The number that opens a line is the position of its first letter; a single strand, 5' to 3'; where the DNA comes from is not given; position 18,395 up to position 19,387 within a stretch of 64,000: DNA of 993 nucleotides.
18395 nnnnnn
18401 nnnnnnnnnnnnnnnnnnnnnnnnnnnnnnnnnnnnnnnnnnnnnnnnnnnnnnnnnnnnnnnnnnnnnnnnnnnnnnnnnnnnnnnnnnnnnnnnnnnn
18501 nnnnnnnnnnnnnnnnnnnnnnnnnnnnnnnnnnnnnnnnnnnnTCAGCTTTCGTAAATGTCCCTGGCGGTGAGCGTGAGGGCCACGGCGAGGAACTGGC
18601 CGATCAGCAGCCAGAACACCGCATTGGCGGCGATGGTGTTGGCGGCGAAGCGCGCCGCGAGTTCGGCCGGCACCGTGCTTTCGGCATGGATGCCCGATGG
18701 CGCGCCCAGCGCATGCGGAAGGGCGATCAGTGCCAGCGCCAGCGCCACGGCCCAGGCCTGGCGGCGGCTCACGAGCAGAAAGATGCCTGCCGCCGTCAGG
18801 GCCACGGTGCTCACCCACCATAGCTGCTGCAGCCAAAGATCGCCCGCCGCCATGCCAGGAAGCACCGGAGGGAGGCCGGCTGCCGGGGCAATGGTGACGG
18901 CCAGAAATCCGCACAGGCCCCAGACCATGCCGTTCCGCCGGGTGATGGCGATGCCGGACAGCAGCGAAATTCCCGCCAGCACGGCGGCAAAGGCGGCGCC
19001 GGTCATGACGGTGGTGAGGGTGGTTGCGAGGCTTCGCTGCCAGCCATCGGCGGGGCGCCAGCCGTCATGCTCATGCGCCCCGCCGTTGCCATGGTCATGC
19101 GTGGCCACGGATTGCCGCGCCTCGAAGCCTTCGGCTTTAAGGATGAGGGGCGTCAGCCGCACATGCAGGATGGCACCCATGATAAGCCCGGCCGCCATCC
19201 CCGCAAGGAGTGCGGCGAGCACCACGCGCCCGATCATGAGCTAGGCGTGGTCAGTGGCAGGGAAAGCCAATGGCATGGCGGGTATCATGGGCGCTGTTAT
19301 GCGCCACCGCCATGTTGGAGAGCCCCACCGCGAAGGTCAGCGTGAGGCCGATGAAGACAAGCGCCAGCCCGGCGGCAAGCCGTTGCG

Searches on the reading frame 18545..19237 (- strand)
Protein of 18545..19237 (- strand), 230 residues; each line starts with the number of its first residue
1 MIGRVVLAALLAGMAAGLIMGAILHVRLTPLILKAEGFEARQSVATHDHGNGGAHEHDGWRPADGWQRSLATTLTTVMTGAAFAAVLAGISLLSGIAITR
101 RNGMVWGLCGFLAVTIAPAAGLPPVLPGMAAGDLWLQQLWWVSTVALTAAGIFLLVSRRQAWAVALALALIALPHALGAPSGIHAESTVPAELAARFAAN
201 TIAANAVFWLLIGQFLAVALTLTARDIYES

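Call 43: search_protein_families(library=pfam, proteins=[window:18545-19237:-], max_evalue=0.00001)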
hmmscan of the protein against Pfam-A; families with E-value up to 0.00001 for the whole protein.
window:18545-19237:- (230 aa): 1 family
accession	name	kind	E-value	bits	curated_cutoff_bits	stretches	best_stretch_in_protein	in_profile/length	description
PF09490.15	CbtA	-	5e-41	141.6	30.7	1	4-219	3-237/239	Probable cobalt transporter subunit (CbtA)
